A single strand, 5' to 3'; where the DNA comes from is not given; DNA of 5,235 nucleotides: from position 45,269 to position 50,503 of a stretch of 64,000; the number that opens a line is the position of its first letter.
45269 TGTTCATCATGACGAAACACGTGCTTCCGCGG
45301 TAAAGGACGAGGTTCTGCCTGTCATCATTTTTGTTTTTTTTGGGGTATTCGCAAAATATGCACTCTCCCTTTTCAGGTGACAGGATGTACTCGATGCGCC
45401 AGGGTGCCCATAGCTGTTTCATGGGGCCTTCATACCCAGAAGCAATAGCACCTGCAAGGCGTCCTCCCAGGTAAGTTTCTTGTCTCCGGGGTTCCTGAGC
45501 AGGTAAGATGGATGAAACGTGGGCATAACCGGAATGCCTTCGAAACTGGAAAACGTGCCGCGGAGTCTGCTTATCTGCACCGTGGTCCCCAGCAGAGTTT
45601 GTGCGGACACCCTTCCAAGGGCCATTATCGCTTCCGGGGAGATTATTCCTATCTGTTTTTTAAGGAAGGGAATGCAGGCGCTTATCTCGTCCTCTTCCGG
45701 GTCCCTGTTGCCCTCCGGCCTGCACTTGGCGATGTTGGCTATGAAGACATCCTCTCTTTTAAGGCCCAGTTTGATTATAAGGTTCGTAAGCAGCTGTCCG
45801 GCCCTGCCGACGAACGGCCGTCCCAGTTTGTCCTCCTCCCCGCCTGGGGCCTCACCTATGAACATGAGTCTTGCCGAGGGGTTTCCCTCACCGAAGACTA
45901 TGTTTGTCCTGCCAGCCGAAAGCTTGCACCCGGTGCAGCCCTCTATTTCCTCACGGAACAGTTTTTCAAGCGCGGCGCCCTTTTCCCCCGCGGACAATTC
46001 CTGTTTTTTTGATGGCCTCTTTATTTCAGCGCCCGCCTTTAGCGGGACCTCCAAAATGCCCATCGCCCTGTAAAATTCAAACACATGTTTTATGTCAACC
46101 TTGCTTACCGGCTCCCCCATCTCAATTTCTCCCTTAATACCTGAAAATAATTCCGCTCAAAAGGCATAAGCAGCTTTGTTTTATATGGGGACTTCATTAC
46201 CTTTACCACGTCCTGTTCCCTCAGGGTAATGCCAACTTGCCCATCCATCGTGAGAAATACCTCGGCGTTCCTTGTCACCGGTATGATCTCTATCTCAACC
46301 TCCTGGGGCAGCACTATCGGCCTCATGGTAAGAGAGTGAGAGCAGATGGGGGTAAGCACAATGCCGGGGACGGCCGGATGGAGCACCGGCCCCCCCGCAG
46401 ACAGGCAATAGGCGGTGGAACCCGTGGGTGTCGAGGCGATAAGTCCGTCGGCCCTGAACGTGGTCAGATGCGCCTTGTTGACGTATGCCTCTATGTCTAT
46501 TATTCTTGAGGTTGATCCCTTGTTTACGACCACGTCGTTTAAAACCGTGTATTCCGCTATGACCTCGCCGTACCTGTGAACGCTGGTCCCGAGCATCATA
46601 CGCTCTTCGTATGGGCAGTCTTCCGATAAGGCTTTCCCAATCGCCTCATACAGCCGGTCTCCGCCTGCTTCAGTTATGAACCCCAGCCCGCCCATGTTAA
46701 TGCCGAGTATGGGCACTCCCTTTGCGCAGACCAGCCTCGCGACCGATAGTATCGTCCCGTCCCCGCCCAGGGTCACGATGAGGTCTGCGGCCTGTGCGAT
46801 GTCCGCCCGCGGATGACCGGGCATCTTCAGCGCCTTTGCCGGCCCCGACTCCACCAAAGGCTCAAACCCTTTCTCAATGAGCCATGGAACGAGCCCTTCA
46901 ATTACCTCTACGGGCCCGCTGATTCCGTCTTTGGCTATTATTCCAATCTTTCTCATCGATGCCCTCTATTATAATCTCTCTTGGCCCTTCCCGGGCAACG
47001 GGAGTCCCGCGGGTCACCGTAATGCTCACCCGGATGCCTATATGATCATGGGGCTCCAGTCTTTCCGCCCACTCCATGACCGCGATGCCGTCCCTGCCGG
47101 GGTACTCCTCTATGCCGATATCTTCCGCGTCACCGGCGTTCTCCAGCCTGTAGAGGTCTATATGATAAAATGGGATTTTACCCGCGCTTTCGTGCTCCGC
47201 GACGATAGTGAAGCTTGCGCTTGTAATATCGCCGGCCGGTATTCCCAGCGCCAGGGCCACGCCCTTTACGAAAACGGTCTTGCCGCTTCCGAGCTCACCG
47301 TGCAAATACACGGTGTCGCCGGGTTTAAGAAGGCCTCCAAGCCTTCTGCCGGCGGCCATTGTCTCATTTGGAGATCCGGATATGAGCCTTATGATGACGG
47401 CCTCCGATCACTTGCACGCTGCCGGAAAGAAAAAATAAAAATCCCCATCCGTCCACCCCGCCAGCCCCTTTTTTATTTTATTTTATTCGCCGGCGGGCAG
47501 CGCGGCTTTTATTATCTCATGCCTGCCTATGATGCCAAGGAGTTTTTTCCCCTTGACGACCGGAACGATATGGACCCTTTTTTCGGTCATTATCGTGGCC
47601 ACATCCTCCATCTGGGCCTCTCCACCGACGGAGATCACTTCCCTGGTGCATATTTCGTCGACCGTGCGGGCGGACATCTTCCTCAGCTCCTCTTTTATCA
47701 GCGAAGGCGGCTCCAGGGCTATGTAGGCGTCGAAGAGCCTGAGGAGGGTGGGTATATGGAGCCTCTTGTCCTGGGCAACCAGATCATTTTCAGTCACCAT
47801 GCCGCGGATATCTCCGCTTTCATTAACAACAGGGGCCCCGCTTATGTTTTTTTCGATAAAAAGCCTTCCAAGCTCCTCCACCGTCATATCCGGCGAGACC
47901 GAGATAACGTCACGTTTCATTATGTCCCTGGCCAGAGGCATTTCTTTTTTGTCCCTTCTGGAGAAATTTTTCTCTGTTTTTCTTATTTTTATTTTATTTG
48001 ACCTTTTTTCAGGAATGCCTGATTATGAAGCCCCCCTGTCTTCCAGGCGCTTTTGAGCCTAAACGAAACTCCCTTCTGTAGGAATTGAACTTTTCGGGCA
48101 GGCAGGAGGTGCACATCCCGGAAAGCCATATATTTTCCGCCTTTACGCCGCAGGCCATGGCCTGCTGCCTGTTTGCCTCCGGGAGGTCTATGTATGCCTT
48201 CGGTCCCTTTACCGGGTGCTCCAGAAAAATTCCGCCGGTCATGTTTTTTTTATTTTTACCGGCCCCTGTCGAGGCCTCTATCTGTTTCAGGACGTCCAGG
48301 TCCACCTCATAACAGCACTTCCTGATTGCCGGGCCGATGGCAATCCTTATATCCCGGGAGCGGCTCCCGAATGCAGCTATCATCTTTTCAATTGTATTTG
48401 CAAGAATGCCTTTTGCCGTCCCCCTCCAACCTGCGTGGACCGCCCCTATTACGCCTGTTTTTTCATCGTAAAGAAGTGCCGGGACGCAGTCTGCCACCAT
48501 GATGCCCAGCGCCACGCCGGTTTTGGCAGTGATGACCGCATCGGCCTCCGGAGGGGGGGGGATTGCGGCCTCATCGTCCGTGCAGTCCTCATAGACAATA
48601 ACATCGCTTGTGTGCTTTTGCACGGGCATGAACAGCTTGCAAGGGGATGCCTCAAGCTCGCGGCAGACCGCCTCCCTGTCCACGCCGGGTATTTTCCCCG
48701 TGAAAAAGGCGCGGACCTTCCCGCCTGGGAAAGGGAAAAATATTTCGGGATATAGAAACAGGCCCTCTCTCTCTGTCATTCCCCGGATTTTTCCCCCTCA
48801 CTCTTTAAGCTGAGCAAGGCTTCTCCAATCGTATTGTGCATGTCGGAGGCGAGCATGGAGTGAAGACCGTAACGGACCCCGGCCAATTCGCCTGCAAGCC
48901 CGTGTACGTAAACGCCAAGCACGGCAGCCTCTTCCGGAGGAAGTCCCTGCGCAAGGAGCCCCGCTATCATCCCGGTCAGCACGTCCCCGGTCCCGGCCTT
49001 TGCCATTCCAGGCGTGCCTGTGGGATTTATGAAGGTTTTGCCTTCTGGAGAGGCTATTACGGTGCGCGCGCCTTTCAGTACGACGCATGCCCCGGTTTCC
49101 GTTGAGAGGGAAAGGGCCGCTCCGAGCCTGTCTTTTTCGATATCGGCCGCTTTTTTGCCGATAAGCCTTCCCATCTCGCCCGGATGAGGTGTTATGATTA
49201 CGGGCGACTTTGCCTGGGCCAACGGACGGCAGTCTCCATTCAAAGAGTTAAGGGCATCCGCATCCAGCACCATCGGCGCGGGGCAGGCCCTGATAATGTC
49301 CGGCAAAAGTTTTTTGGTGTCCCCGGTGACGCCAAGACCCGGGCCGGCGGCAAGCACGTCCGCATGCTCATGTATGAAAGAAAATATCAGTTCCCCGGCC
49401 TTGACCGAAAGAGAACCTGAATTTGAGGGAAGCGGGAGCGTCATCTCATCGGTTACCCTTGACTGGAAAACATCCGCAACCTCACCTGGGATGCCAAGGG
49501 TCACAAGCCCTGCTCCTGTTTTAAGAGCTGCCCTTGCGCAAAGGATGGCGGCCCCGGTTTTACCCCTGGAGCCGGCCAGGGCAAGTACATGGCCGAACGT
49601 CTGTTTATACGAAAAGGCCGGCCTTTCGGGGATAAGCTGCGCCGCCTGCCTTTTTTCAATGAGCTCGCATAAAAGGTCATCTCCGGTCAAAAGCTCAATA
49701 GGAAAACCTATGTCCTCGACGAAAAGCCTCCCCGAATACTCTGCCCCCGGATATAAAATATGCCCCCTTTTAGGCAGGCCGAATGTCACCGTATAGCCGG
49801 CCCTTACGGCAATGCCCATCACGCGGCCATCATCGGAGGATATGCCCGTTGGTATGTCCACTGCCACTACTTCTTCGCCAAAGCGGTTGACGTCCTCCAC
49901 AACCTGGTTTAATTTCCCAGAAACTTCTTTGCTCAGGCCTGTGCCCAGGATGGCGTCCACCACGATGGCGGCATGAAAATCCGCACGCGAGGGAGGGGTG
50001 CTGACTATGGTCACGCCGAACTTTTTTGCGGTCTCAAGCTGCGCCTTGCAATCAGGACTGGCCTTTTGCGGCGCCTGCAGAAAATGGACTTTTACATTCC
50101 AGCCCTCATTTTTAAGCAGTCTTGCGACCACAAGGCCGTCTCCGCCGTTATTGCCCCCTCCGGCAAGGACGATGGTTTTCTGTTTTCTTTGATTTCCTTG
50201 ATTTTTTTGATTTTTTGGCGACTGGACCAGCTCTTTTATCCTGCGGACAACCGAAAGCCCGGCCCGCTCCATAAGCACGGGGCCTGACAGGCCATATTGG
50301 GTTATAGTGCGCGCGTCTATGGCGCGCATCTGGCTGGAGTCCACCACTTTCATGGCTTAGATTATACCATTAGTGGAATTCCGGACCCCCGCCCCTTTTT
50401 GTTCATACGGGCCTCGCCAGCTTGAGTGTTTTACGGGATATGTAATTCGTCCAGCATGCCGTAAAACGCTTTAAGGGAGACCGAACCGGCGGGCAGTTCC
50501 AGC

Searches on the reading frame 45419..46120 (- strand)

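Call 32: search_protein_families(library=pfam, max_evalue=0.000001, proteins=[window:45419-46120:-])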
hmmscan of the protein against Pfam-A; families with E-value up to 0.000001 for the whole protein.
window:45419-46120:- (233 aa): 1 family
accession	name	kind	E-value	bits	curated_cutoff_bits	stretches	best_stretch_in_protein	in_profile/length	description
PF03167.25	UDG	-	2.1e-37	128.8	24.3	1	76-219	1-138/141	Uracil DNA glycosylase superfamily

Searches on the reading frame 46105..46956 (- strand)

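Call 32: search_protein_families(library=pfam, max_evalue=0.000001, proteins=[window:46105-46956:-])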
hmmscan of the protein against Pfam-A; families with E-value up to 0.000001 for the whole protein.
window:46105-46956:- (283 aa): 2 families
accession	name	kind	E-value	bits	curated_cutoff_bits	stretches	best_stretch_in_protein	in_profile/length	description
PF20143.4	NAD_kinase_C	-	2.4e-36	124.7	23.7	1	139-262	1-123/126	ATP-NAD kinase C-terminal domain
PF01513.26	NAD_kinase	-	2.6e-16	60.5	25.5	1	51-106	67-122/130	ATP-NAD kinase N-terminal domain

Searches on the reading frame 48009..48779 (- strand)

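Call 32: search_protein_families(library=pfam, max_evalue=0.000001, proteins=[window:48009-48779:-])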
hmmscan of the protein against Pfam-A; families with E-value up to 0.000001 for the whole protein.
window:48009-48779:- (256 aa): 1 family
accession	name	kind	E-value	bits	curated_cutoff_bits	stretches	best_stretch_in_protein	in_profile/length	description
PF02578.20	Cu-oxidase_4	-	1.4e-58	198.6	22.9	1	35-252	32-237/238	Multi-copper polyphenol oxidoreductase laccase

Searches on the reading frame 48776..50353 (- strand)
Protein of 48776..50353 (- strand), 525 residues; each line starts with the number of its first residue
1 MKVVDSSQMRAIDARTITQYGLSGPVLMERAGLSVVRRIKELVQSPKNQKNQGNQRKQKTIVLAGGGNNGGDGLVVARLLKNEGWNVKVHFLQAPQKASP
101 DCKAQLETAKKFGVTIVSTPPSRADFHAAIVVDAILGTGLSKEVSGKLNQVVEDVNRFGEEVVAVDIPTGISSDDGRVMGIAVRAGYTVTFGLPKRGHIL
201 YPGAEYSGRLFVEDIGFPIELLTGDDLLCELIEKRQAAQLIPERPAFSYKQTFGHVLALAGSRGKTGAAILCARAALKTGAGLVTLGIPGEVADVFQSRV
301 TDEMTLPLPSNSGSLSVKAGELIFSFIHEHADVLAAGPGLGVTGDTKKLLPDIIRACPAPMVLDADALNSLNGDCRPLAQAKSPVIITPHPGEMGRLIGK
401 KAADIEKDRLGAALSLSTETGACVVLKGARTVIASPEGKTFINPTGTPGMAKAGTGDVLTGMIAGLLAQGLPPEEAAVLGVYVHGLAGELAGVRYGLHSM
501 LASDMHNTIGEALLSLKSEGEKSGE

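Call 32: search_protein_families(library=pfam, max_evalue=0.000001, proteins=[window:48776-50353:-])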
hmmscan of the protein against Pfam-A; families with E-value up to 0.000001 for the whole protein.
window:48776-50353:- (525 aa): 2 families
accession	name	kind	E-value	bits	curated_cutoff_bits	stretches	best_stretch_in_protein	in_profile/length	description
PF01256.23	Carb_kinase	-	4.1e-56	190.6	27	1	257-509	2-240/242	NAD(P)H-hydrate dehydratase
PF03853.21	YjeF_N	-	9.8e-49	166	24.9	1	26-197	3-169/169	YjeF-related protein N-terminus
